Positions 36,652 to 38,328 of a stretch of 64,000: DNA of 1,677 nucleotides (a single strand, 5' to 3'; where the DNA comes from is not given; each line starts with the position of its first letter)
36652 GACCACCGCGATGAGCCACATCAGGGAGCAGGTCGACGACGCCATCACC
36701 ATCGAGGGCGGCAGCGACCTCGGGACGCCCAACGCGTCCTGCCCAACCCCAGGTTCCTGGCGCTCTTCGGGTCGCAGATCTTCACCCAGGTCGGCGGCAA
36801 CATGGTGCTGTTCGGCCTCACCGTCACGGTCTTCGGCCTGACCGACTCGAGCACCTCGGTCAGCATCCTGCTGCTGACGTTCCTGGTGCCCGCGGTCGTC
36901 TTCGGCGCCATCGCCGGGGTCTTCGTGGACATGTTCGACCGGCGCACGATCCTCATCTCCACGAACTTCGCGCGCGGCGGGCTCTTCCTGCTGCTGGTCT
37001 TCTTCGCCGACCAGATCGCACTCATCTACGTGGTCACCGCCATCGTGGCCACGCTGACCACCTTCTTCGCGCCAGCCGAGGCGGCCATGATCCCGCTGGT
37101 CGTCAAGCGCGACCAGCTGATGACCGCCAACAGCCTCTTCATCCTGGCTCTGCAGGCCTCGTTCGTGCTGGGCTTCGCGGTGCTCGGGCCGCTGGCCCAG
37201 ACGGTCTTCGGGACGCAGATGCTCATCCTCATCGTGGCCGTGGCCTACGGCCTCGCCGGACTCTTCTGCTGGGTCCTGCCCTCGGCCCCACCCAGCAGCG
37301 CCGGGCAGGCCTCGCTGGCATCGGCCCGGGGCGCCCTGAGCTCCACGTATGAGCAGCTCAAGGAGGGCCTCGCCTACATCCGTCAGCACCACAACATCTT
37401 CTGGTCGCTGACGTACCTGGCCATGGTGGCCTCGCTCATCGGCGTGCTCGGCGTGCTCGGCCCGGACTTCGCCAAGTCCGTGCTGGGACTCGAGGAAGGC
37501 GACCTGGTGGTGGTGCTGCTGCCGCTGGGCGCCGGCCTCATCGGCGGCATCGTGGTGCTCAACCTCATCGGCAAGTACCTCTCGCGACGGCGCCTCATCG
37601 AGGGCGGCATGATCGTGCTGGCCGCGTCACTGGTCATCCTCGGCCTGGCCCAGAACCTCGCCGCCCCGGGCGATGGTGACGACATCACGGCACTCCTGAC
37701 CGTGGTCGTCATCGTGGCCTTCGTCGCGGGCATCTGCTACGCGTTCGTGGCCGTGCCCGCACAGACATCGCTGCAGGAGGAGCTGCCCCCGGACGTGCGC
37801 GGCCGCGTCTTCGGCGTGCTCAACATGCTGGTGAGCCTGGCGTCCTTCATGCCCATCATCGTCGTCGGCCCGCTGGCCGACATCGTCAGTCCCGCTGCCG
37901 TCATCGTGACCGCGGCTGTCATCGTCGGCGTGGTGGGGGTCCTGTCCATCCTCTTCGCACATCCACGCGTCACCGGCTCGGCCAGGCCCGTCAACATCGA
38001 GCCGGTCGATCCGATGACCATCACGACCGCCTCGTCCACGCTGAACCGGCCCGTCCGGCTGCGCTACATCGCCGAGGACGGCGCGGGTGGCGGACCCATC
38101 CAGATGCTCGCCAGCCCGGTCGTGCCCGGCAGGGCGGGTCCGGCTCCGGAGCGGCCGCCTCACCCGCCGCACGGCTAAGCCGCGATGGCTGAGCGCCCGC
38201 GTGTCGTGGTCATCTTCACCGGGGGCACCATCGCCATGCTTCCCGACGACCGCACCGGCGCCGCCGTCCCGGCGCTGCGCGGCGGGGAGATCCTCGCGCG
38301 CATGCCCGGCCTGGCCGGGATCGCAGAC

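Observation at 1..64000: Bimodal gene integrity: clean genes interleaved with genes that need repeated frame changes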

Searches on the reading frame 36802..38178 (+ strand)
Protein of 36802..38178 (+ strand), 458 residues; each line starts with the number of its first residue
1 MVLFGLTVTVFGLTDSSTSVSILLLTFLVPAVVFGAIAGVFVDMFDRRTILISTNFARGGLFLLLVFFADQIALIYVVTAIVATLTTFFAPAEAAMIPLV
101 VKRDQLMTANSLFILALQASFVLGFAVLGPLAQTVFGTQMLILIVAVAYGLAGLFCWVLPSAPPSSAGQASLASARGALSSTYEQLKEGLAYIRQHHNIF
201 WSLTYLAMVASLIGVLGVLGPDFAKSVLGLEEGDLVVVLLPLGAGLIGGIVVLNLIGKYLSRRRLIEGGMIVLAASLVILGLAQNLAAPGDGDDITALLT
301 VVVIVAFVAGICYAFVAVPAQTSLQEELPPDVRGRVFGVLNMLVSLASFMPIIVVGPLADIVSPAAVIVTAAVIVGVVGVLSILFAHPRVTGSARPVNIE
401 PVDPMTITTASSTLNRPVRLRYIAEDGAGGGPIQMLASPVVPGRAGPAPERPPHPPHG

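Call 6: find_encoding_contigs(protein=window:36802-38178:+, flank=10000, max_places=10)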
Protein window:36802-38178:+ (458 aa): no gene with exactly this product is on record in the collection.

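Call 49: find_related_loci(query=window:36802-38178:+, collection=metagenome_contigs, flank=10000)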
Query window:36802-38178:+ (458 aa) in metagenome_contigs; peptide patterns used: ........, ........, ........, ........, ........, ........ (x = any residue, [..] = any of these).
224 stretches matched a pattern; 28 encode a relative of the query (tblastn E <= 1e-3); 28 distinct loci.
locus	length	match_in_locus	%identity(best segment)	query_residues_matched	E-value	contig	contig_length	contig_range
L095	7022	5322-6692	85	1-457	0e+0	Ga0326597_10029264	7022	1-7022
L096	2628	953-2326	80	1-458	0e+0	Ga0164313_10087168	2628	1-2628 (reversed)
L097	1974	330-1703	85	1-458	0e+0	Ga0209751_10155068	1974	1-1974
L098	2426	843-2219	80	1-458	0e+0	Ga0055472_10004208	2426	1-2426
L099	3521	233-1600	81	1-456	0e+0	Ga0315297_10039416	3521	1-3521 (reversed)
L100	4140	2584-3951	81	1-456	0e+0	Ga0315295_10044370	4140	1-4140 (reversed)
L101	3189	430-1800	72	1-458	0e+0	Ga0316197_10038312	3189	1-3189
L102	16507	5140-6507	72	2-458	0e+0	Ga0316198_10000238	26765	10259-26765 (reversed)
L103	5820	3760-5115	75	1-450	0e+0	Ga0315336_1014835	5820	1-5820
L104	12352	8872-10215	74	1-448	0e+0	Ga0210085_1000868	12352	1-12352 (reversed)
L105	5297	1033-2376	74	1-448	0e+0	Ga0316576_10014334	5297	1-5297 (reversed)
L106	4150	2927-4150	82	1-408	0e+0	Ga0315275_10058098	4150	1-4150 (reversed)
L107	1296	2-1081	79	93-451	0e+0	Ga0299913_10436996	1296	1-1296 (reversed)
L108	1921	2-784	75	197-457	1e-131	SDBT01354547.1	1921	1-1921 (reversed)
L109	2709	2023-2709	86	1-229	1e-128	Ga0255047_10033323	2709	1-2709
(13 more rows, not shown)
